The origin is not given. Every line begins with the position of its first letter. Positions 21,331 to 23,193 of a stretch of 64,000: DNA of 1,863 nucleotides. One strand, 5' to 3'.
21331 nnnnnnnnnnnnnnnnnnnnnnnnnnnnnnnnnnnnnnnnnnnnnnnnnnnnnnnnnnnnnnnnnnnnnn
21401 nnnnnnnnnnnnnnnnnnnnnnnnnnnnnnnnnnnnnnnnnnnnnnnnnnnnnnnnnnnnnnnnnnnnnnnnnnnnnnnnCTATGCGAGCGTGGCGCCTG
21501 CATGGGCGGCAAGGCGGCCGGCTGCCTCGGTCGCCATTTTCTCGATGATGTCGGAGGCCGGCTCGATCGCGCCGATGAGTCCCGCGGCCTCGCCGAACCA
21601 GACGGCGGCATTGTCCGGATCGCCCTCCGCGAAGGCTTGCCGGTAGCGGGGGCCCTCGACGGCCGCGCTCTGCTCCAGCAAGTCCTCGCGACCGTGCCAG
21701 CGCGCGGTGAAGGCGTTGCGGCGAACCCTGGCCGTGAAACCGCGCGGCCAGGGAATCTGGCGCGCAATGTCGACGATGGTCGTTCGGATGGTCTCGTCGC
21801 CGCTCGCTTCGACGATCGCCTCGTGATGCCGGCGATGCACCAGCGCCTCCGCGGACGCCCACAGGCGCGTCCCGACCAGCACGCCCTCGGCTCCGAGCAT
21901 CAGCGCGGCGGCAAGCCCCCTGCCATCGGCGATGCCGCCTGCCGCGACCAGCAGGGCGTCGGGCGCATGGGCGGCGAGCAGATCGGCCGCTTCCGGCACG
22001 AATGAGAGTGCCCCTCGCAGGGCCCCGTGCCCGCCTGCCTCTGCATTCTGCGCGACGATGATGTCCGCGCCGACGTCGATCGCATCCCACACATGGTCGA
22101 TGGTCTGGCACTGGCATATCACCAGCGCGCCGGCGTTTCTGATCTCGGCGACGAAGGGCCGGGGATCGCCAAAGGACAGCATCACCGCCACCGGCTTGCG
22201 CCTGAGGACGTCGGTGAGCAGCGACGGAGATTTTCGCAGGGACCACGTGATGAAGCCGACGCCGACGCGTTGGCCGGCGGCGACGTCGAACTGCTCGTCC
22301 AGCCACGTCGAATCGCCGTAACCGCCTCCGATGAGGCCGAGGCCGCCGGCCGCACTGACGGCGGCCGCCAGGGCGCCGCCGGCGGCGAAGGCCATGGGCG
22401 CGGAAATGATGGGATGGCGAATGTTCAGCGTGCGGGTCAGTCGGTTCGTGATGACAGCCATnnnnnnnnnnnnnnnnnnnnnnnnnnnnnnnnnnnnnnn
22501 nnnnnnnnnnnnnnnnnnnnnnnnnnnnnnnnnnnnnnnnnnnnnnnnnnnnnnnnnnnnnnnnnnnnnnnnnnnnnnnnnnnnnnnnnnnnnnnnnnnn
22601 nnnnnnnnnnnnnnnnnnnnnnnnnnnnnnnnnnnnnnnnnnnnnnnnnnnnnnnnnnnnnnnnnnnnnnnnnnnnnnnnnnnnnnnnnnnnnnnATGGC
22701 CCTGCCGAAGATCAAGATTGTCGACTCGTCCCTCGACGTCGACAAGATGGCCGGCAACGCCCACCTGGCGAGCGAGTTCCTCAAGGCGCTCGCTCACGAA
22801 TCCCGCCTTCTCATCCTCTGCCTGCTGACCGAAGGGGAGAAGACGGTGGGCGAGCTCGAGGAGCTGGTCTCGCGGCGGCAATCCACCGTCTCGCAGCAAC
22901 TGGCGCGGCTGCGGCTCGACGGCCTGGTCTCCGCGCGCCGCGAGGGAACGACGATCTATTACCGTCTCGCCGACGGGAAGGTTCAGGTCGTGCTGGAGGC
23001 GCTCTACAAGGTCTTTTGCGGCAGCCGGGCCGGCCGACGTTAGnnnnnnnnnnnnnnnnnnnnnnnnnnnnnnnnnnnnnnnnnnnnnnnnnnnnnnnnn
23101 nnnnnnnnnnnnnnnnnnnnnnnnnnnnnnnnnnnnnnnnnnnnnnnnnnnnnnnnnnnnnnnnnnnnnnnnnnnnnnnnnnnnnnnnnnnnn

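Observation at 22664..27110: A SqrR/BigR-type persulfide sensor appears to control the rDsr operon directly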

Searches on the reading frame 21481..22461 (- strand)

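Call 3: search_protein_families(library=pfam, proteins=[window:21481-22461:-])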
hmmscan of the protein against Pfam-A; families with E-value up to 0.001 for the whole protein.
window:21481-22461:- (326 aa): 3 families
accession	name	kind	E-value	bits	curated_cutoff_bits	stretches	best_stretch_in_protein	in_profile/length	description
PF03060.21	NMO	-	2.7e-36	126.1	28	2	85-310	109-329/331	Nitronate monooxygenase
PF00478.31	IMPDH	-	2.5e-06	27.2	25.6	1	4-197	23-173/345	IMP dehydrogenase / GMP reductase domain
PF01070.24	FMN_dh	-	0.00057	19.4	24.9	0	111-207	219-311/350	FMN-dependent dehydrogenase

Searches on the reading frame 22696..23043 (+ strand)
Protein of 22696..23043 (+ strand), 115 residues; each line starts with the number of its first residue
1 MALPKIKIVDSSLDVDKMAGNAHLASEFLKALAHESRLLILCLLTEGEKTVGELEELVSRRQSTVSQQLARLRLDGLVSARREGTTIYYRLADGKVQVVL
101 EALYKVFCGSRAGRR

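Call 3: search_protein_families(library=pfam, proteins=[window:22696-23043:+])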
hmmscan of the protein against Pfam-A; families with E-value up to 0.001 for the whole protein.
window:22696-23043:+ (115 aa): 6 families
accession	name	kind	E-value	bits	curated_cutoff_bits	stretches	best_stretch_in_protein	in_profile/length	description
PF01022.26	HTH_5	-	2.6e-11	43.6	22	1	35-79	2-46/47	Bacterial regulatory protein, arsR family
PF01978.25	TrmB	-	7.5e-06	26.1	25.6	1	42-89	16-63/68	Sugar-specific transcriptional regulator TrmB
PF12840.13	HTH_20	-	6.1e-05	23.4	27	1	32-78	1-48/51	Helix-turn-helix domain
PF25212.1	HVO_A0114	-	0.00019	21.6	27.6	1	26-85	14-73/84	HVO_A0114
PF12802.13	MarR_2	-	0.0003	21.3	27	1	38-84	10-56/61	MarR family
PF01638.23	HxlR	-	0.00091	19.5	20.8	0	38-92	8-66/91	HxlR-like helix-turn-helix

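Call 7: search_solved_structures(query=window:22696-23043:+, max_evalue=0.001, show_alignments=3)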
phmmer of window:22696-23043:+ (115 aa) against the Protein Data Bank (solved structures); distinct sequences matched with E-value up to 0.001: 25.
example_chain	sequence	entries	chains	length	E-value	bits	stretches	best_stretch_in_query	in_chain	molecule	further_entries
13ct_A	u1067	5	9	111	7.1e-31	109.8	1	11-109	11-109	Transcriptional regulator, ArsR family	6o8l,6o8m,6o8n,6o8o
6o8k_A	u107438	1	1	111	1e-30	109.3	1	12-109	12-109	Transcriptional regulator, ArsR family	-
4k2e_A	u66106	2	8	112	4.5e-20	75.1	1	12-110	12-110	Transcriptional activator HlyU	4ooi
3pqj_A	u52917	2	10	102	1.6e-19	73.3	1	19-110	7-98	Biofilm growth-associated repressor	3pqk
5znx_A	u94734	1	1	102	3.3e-17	65.9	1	17-108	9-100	Transcriptional activator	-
3jth_A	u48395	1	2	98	3.3e-17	65.9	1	17-108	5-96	Transcription activator HlyU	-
4omy_A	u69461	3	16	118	3.6e-14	56.2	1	21-108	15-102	NolR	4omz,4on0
3cuo_A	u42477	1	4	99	1.5e-13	54.2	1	17-108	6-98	Uncharacterized HTH-type transcriptional regulator ygaV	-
6jmi_A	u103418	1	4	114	4.8e-12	49.4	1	24-107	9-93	Uncharacterized HTH-type transcriptional regulator Rv0081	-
1r22_A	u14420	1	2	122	4.1e-10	43.1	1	23-98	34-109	Transcriptional repressor smtB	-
2kko_A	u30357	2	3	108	4.8e-10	42.9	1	25-105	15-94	POSSIBLE TRANSCRIPTIONAL REGULATORY PROTEIN (POSSIBLY ARSR-FAMILY) | Possible transcriptional regulatory arsR-family protein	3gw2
1r1t_A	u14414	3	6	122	8.2e-10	42.2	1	23-98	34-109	Transcriptional repressor smtB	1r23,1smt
2lkp_A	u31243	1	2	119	1.5e-09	41.4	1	22-104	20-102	HTH-type transcriptional regulator NmtR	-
1r1u_A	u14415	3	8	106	8.9e-08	35.7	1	25-101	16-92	repressor protein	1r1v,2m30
2kjb_A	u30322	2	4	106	9e-08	35.6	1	25-101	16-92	CzrA protein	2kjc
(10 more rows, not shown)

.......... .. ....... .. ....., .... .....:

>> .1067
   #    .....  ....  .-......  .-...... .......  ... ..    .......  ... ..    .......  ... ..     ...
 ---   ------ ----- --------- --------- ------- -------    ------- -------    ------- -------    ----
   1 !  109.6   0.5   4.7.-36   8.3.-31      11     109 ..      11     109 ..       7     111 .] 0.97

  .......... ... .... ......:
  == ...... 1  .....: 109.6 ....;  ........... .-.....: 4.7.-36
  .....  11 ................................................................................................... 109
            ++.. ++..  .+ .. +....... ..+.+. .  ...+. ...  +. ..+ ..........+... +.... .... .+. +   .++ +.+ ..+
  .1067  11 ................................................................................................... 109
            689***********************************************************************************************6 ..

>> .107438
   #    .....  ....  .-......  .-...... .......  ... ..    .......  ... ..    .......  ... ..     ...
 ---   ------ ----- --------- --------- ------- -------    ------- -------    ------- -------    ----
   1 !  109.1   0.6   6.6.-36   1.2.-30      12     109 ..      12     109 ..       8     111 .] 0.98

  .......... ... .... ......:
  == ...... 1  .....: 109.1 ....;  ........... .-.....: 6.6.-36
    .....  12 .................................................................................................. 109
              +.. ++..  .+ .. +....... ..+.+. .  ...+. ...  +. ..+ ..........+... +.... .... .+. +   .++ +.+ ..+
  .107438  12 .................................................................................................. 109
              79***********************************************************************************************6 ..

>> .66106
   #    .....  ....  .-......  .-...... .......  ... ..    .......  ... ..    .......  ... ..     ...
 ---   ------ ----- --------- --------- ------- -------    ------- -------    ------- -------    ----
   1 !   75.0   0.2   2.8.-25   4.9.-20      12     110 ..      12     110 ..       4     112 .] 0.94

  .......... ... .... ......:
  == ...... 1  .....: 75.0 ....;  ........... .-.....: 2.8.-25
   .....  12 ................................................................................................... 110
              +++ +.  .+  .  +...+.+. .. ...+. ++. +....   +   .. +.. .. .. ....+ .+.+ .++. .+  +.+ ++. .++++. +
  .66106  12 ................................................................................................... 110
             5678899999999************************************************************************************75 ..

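Call 8: search_protein_families(library=ncbifam, proteins=[window:22696-23043:+])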
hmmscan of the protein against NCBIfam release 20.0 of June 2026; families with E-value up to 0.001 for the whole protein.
window:22696-23043:+ (115 aa): 10 families
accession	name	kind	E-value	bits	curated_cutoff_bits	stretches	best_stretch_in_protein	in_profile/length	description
NF040642.1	sulf_sens_BigR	equivalog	7.3e-27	93.3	155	1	17-108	2-93/95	sulfite-sensing transcriptional repressor BigR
NF033788.1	HTH_metalloreg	subfamily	3.7e-25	87.5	55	1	26-98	2-75/77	metalloregulator ArsR/SmtB family transcription factor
NF033789.1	repress_SdpR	subfamily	2.5e-13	49.7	100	1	29-104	2-77/79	autorepressor SdpR family transcription factor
NF045707.1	Dbac_1936_reg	equivalog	5.3e-12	45.6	115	1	25-106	7-88/99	ArsR/SmtB-type metalloregulator TsoR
NF047906.1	CdPbTransRegCmtR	equivalog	5.9e-10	39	150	1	29-108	15-94/104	Cd(II)/Pb(II)-sensing metalloregulatory transcriptional regulator CmtR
NF041413.1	ArsR_Rv2640c_fam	equivalog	6.3e-10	39.5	155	1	28-103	35-113/118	Rv2640c family ArsR-like transcriptional regulator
NF007528.0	PRK10141.1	subfamily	4.2e-09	36.3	97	1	27-92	8-74/117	metalloregulator ArsR/SmtB family transcription factor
NF052532.1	TransRegPagRBaca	equivalog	8.9e-08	32.1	170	1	25-103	17-95/99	transcriptional repressor PagR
NF053755.1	MsvR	equivalog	8.4e-06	25.6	220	1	29-82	7-60/236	transcriptional factor MsvR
TIGR01884.1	cas_HTH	subfamily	1.5e-05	24.5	60.2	1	11-81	123-189/202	CRISPR-associated CARF protein Csa3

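Call 27: find_homologous_proteins(query=window:22696-23043:+, max_evalue=1e-20)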
Query window:22696-23043:+ (115 aa): 2598 proteins with E <= 1e-20 among 2865 candidates; the best 120 are listed.
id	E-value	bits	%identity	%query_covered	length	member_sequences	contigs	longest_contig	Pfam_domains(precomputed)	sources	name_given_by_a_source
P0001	6.0e-65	234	100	100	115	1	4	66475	PF01978.26,PF01022.27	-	-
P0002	6.4e-59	214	93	100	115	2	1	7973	PF12840.14,PF01978.26,PF01022.27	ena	-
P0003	1.2e-57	210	89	100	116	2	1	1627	PF01978.26,PF01022.27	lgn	-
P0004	8.1e-57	208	93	97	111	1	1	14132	PF01978.26,PF01022.27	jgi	jgi:DNA-binding transcriptional ArsR family regulator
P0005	2.2e-56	206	87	100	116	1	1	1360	PF12840.14,PF01978.26,PF01022.27,PF12802.14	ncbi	-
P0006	8.9e-56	204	87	100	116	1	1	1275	PF12840.14,PF01978.26,PF01022.27,PF12802.14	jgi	jgi:DNA-binding transcriptional ArsR family regulator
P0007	1.2e-55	204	88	100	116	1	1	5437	PF01022.27,PF12802.14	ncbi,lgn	-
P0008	3.1e-55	202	85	100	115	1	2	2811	PF12840.14,PF01978.26,PF01022.27,PF12802.14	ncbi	-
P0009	3.9e-54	199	84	100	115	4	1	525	PF12840.14,PF01978.26,PF01022.27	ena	-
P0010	1.1e-53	198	84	100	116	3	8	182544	PF01978.26,PF01022.27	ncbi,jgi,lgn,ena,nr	ncbi:MAG TPA: metalloregulator ArsR/SmtB family transcription factor [Bradyrhizobium sp.]|jgi:DNA-bi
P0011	1.7e-52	194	82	100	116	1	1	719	PF12840.14,PF01022.27,PF12802.14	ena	-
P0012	2.3e-52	193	81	100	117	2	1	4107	PF12840.14,PF01022.27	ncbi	-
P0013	6.7e-52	192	84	100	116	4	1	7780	PF12840.14,PF01978.26,PF01022.27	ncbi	-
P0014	7.2e-51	188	81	100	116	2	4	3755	PF12840.14,PF01022.27,PF12802.14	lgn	-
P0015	3.0e-50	186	80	100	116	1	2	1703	PF12840.14,PF01022.27,PF12802.14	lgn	-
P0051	6.4e-37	144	68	94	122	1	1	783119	PF01022.27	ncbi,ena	-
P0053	7.8e-37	143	62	100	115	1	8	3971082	PF12840.14,PF01022.27,PF12802.14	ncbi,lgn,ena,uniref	ncbi:ArsR/SmtB family transcription factor [Rhodoblastus sp.]|uniref:ArsR/SmtB family transcription 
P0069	3.8e-36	141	63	100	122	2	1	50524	PF01022.27,PF12802.14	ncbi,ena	-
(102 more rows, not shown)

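Call 28: find_encoding_contigs(protein=P0010, flank=10000, max_places=3)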
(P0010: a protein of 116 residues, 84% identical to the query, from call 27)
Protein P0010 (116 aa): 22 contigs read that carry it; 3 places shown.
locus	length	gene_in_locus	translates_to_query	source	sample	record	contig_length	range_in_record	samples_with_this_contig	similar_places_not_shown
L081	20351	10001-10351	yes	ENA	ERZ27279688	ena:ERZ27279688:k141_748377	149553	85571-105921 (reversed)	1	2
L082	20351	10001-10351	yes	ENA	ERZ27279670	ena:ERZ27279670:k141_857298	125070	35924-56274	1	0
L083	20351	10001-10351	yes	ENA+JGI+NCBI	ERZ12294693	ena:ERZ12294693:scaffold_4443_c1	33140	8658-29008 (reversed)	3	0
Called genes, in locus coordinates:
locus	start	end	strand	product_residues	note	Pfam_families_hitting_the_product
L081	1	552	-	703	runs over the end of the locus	PF12801:Fer4_5, PF27538:NosR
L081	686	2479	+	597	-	PF13442:Cytochrome_CBB3, PF02239:Cytochrom_D1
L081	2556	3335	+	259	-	PF00590:TP_methylase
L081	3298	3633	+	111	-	PF13442:Cytochrome_CBB3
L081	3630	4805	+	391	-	PF02239:Cytochrom_D1, PF25174:Beta-prop_THOC3 (faint)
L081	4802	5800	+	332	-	PF22451:NirdL-like_HTH, PF17805:AsnC_trans_reg2, PF22451:NirdL-like_HTH, PF17805:AsnC_trans_reg2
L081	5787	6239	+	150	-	PF22451:NirdL-like_HTH, PF17805:AsnC_trans_reg2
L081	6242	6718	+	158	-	PF13404:HTH_AsnC-type (weak), PF22451:NirdL-like_HTH, PF17805:AsnC_trans_reg2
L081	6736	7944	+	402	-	PF13353:Fer4_12 (weak), PF04055:Radical_SAM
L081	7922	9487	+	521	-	PF00034:Cytochrom_C (faint), PF13442:Cytochrome_CBB3, PF25174:Beta-prop_THOC3 (faint), PF02239:Cytochrom_D1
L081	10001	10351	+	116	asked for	PF01022:HTH_5, PF01978:TrmB (weak)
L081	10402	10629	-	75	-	PF01206:TusA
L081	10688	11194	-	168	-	PF13686:DrsE_2, PF02635:DsrE (weak)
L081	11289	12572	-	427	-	PF07992:Pyr_redox_2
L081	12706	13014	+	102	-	PF04358:DsrC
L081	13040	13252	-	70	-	PF22295:DUF6967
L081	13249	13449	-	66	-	-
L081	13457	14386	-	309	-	PF02668:TauD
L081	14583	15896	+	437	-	PF03460:NIR_SIR_ferr, PF01077:NIR_SIR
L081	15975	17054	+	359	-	PF03460:NIR_SIR_ferr, PF01077:NIR_SIR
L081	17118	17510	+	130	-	PF02635:DsrE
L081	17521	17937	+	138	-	PF02635:DsrE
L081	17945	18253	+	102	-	PF04077:DsrH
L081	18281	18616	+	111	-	PF04358:DsrC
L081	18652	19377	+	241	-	PF02665:Nitrate_red_gam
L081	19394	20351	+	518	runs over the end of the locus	PF13187:Fer4_9 (faint), PF13183:Fer4_8, PF13237:Fer4_10 (faint), PF13534:Fer4_17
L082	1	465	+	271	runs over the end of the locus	PF21342:SoxA-TsdA_cyt-c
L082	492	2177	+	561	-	PF02872:5_nucleotid_C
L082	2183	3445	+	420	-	PF00174:Oxidored_molyb, PF03404:Mo-co_dimer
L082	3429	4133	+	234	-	PF00034:Cytochrom_C, PF13442:Cytochrome_CBB3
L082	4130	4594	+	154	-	-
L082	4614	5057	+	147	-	PF02635:DsrE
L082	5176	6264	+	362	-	PF04143:Sulf_transp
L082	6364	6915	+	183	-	PF04143:Sulf_transp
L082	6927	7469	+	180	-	PF04143:Sulf_transp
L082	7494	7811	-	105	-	PF01022:HTH_5, PF01047:MarR (weak), PF13412:HTH_24 (weak)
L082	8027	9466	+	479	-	PF12801:Fer4_5 (weak), PF12838:Fer4_7 (faint), PF13534:Fer4_17 (faint), PF13746:Fer4_18, PF13183:Fer4_8 (faint), PF11614:FixG_C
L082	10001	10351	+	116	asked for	PF01022:HTH_5, PF01978:TrmB (weak)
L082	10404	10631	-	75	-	PF01206:TusA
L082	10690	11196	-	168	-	PF13686:DrsE_2, PF02635:DsrE (weak)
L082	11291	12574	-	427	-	PF07992:Pyr_redox_2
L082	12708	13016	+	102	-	PF04358:DsrC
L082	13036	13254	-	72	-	PF22295:DUF6967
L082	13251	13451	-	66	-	-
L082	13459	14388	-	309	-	PF02668:TauD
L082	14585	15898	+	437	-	PF03460:NIR_SIR_ferr, PF01077:NIR_SIR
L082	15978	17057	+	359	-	PF03460:NIR_SIR_ferr, PF01077:NIR_SIR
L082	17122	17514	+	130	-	PF02635:DsrE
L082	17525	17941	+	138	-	PF02635:DsrE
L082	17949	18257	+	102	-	PF04077:DsrH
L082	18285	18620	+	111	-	PF04358:DsrC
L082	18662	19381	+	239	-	PF02665:Nitrate_red_gam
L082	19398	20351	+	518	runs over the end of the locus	PF13187:Fer4_9 (faint), PF13183:Fer4_8, PF13237:Fer4_10 (faint), PF13534:Fer4_17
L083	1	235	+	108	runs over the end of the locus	PF08770:SoxZ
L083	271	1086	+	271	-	PF21342:SoxA-TsdA_cyt-c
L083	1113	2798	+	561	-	PF02872:5_nucleotid_C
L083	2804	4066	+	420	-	PF00174:Oxidored_molyb, PF03404:Mo-co_dimer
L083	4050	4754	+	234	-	PF00034:Cytochrom_C, PF13442:Cytochrome_CBB3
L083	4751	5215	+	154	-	-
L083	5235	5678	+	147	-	PF02635:DsrE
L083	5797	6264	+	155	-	PF04143:Sulf_transp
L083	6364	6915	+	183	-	PF04143:Sulf_transp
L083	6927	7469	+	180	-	PF04143:Sulf_transp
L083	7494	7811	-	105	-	PF01022:HTH_5, PF01047:MarR (weak), PF13412:HTH_24 (weak)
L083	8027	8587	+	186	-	PF12801:Fer4_5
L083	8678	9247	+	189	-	PF12838:Fer4_7 (faint), PF13183:Fer4_8 (faint), PF13746:Fer4_18, PF13534:Fer4_17 (faint), PF13187:Fer4_9 (faint), PF00037:Fer4 (faint)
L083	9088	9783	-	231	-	-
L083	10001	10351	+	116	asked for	PF01022:HTH_5, PF01978:TrmB (weak)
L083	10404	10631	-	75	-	PF01206:TusA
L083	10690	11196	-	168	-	PF13686:DrsE_2, PF02635:DsrE (weak)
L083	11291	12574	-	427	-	PF07992:Pyr_redox_2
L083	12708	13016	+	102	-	PF04358:DsrC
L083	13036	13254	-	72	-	PF22295:DUF6967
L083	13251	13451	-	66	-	-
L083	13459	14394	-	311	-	PF02668:TauD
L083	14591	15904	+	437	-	PF03460:NIR_SIR_ferr, PF01077:NIR_SIR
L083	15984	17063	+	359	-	PF03460:NIR_SIR_ferr, PF01077:NIR_SIR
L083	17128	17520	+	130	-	PF02635:DsrE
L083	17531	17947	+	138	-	PF02635:DsrE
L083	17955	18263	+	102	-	PF04077:DsrH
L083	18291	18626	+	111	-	PF04358:DsrC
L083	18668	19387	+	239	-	PF02665:Nitrate_red_gam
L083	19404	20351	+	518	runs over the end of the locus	PF13187:Fer4_9 (faint), PF13183:Fer4_8, PF13237:Fer4_10 (faint), PF13534:Fer4_17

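Call 29: find_encoding_contigs(protein=P0053, flank=6000, max_places=2)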
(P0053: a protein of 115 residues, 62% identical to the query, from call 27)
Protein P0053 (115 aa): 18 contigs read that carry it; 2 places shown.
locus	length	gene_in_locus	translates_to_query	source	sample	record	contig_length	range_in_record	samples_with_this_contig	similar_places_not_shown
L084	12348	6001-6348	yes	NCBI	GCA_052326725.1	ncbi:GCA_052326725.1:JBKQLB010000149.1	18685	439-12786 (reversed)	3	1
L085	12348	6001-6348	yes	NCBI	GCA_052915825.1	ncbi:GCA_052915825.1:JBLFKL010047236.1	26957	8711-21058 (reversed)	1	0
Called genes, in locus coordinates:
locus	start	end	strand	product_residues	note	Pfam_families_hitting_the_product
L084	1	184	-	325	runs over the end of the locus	PF08240:ADH_N, PF00107:ADH_zinc_N, PF13602:ADH_zinc_N_2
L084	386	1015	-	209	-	-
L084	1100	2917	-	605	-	PF01336:tRNA_anti-codon, PF00152:tRNA-synt_2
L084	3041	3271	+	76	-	PF04014:MazE_antitoxin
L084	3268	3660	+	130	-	PF01850:PIN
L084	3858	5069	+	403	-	PF01612:DNA_pol_A_exo1, PF00570:HRDC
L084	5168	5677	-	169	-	-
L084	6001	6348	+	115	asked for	PF12840:HTH_20 (weak), PF01022:HTH_5, PF12802:MarR_2 (weak)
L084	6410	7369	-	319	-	PF02511:Thy1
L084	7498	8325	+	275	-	PF08032:SpoU_sub_bind, PF00588:SpoU_methylase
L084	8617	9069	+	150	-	PF02635:DsrE (weak)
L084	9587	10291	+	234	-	PF01726:LexA_DNA_bind, PF00717:Peptidase_S24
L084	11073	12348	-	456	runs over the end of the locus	PF00072:Response_reg, PF00990:GGDEF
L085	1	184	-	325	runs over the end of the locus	PF08240:ADH_N, PF00107:ADH_zinc_N, PF13602:ADH_zinc_N_2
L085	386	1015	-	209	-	-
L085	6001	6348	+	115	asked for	PF12840:HTH_20 (weak), PF01022:HTH_5, PF12802:MarR_2 (weak)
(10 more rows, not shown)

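Call 41: find_encoding_contigs(protein=P0051, flank=5000, max_places=1)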
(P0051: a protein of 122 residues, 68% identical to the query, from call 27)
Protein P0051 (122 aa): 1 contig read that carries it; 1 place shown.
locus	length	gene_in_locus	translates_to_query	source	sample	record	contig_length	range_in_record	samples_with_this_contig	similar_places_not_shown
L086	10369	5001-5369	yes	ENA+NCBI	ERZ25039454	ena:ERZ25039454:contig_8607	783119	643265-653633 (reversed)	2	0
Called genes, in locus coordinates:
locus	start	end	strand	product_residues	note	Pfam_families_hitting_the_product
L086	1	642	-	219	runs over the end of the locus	-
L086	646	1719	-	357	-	PF01058:Oxidored_q6, PF14720:NiFe_hyd_SSU_C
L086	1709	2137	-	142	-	PF04809:HupH_C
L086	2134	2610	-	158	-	PF01750:HycI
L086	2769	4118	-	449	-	PF03349:Toluene_X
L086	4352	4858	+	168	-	PF00583:Acetyltransf_1, PF13508:Acetyltransf_7 (weak)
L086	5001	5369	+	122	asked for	PF01022:HTH_5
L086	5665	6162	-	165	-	PF02635:DsrE (faint), PF13686:DrsE_2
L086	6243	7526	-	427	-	PF07992:Pyr_redox_2 (weak)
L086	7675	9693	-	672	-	PF00034:Cytochrom_C (weak), PF21342:SoxA-TsdA_cyt-c, PF00034:Cytochrom_C (weak), PF13442:Cytochrome_CBB3 (weak)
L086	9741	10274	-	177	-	PF04143:Sulf_transp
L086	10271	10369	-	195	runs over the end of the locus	PF04143:Sulf_transp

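Call 42: find_encoding_contigs(protein=P0069, flank=5000, max_places=1)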
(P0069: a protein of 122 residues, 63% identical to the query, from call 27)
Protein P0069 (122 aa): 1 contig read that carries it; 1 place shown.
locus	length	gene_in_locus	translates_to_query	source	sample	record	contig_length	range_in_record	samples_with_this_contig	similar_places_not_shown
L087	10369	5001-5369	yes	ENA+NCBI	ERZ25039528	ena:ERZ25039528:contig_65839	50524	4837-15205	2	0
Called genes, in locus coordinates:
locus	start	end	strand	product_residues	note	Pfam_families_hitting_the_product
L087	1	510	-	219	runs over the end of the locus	-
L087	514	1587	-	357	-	PF01058:Oxidored_q6, PF14720:NiFe_hyd_SSU_C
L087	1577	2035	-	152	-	PF04809:HupH_C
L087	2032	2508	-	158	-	PF01750:HycI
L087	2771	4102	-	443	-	PF03349:Toluene_X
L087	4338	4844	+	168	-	PF00583:Acetyltransf_1, PF13508:Acetyltransf_7 (weak)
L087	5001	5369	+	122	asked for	PF01022:HTH_5, PF12802:MarR_2 (weak)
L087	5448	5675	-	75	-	PF01206:TusA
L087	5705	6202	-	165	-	PF02635:DsrE, PF13686:DrsE_2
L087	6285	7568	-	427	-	PF07992:Pyr_redox_2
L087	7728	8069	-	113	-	PF00034:Cytochrom_C, PF13442:Cytochrome_CBB3 (weak)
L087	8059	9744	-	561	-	PF00034:Cytochrom_C (faint), PF13442:Cytochrome_CBB3 (faint)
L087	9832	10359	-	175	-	PF04143:Sulf_transp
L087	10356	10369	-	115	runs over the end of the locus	PF04143:Sulf_transp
